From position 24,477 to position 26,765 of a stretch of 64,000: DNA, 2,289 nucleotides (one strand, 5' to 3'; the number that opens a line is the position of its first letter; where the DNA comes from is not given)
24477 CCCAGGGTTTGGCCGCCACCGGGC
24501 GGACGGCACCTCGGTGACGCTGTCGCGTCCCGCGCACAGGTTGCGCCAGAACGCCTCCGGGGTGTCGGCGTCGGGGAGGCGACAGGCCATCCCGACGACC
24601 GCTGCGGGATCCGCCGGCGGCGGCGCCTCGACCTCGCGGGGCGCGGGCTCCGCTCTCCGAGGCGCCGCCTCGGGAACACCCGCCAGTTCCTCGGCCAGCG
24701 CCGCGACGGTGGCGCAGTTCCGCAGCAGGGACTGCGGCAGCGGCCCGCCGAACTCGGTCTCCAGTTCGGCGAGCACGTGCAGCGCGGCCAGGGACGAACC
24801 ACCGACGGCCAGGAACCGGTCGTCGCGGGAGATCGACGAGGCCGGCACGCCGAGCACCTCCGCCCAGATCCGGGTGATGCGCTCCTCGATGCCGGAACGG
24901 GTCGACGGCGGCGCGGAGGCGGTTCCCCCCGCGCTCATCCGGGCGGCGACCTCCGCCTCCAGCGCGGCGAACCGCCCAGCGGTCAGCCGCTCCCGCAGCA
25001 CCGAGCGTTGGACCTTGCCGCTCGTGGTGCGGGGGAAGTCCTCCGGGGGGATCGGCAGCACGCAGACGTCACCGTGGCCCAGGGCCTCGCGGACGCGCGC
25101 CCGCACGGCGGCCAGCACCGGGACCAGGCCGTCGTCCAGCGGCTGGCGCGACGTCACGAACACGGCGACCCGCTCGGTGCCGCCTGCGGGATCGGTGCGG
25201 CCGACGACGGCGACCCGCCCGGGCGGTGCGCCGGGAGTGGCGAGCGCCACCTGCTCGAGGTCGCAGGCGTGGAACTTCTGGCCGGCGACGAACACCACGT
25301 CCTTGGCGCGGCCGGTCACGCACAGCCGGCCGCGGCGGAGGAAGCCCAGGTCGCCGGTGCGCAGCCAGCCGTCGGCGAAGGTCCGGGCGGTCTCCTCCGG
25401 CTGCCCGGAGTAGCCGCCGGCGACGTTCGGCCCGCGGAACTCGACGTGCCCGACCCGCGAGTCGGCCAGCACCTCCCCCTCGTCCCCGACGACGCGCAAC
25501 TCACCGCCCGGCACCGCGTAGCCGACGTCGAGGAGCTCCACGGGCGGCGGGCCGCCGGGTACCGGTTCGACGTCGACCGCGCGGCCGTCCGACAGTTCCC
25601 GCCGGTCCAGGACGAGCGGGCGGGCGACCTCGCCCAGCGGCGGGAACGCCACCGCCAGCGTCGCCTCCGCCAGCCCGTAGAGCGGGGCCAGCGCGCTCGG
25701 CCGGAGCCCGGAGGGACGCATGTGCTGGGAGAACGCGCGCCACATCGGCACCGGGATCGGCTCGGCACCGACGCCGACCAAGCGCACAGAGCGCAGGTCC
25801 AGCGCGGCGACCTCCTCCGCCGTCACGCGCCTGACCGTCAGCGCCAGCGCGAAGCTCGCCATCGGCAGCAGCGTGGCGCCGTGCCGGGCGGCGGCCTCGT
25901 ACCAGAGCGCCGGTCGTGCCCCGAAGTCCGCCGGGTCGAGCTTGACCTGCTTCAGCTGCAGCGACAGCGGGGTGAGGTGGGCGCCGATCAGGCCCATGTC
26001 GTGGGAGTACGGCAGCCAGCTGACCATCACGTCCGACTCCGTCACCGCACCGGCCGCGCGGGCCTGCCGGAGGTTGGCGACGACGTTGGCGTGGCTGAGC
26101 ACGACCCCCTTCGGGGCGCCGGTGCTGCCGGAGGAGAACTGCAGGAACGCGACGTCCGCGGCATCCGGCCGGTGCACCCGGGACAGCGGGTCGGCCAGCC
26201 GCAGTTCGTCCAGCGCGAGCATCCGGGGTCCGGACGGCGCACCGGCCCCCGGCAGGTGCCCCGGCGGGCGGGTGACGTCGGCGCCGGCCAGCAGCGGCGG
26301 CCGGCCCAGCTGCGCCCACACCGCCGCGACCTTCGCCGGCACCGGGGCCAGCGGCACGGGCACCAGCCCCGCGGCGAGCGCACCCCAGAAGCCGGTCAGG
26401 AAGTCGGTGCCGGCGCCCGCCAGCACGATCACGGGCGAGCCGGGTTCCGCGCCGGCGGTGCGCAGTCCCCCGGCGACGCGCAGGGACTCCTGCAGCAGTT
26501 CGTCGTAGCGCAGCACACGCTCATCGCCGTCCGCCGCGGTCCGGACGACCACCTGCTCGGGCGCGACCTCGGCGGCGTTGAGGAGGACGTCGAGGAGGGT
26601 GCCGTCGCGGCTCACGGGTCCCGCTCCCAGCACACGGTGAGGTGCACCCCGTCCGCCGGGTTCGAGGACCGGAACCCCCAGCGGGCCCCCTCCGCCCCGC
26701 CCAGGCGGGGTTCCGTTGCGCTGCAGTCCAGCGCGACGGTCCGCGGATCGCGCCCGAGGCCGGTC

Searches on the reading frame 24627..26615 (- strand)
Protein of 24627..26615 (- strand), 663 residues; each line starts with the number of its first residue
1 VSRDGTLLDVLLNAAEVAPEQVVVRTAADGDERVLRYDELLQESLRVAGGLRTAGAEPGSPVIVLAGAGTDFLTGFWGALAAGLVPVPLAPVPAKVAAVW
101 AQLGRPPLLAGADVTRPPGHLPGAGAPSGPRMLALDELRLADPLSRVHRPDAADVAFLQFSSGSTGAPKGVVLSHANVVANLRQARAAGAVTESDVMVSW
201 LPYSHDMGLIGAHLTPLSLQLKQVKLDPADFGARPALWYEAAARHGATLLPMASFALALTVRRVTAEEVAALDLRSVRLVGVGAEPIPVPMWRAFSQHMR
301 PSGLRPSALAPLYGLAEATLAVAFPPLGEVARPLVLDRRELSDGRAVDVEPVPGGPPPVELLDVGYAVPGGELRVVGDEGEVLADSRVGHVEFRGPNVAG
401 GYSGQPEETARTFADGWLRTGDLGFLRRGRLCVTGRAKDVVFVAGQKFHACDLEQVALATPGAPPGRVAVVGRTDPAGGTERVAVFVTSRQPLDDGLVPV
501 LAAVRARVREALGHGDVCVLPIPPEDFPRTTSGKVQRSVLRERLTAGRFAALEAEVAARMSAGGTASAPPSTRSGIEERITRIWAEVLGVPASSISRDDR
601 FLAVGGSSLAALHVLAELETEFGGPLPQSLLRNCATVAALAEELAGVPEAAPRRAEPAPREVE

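Call 82: search_protein_families(library=ncbifam, proteins=[window:24627-26615:-], max_evalue=0.00001)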
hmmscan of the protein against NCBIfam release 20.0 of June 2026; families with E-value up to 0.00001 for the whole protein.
window:24627-26615:- (663 aa): 95 families (the best 25 are shown)
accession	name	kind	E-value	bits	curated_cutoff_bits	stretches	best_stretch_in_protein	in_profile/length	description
NF006624.1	PRK09192.1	subfamily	2e-97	326.9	600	1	33-549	43-565/567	fatty acyl-AMP ligase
NF004282.0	PRK05691.1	subfamily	4.7e-96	321.6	4090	1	6-645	10-654/4334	non-ribosomal peptide synthase/polyketide synthase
NF005850.0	PRK07768.1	subfamily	1.4e-94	317.3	572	1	9-544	6-543/545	long-chain-fatty-acid--CoA ligase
NF004509.1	PRK05850.1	subfamily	3e-74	250.3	775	1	8-553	6-577/578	fatty-acid--AMP ligase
NF038337.1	FAAL_FadD21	exception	8.2e-66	222.7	1100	1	32-553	36-578/579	fatty-acid--AMP ligase FAAL21/FadD21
NF040633.1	FadD32_Coryne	exception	5.9e-64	216.4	875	1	151-542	199-610/614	FadD32-like long-chain-fatty-acid--AMP ligase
NF009124.0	PRK12476.1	subfamily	3.1e-61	207.3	922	1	55-549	88-609/612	fatty acyl-AMP ligase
NF004510.0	PRK05851.1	equivalog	3.1e-56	190.6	621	1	147-546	146-522/525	long-chain-fatty acid--ACP ligase MbtM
NF038339.3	FAAL_FadD32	equivalog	2e-55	188.1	975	1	26-459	44-503/625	long-chain-fatty-acid--AMP ligase FadD32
NF038338.1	FAAL_FadD28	exception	3e-54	184.4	1100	1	28-553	32-579/580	fatty-acid--AMP ligase FAAL28/FadD28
NF004837.0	PRK06187.1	subfamily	7.7e-51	172.9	476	1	146-548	163-526/531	long-chain-fatty-acid--CoA ligase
NF005702.0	PRK07514.1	subfamily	1.2e-38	132.8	558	1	149-544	153-500/506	malonyl-CoA synthase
NF004114.0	PRK05605.1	equivalog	1.5e-36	125.9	766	2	364-546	393-571/575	long-chain-fatty-acid--CoA ligase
TIGR02262.1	benz_CoA_lig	subfamily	2.8e-36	125.3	375.25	3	363-542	331-507/508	benzoate-CoA ligase family protein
TIGR01733.1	AA-adenyl-dom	subfamily_domain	4.8e-36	124.5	317.4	2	37-324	2-279/409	amino acid adenylation domain-containing protein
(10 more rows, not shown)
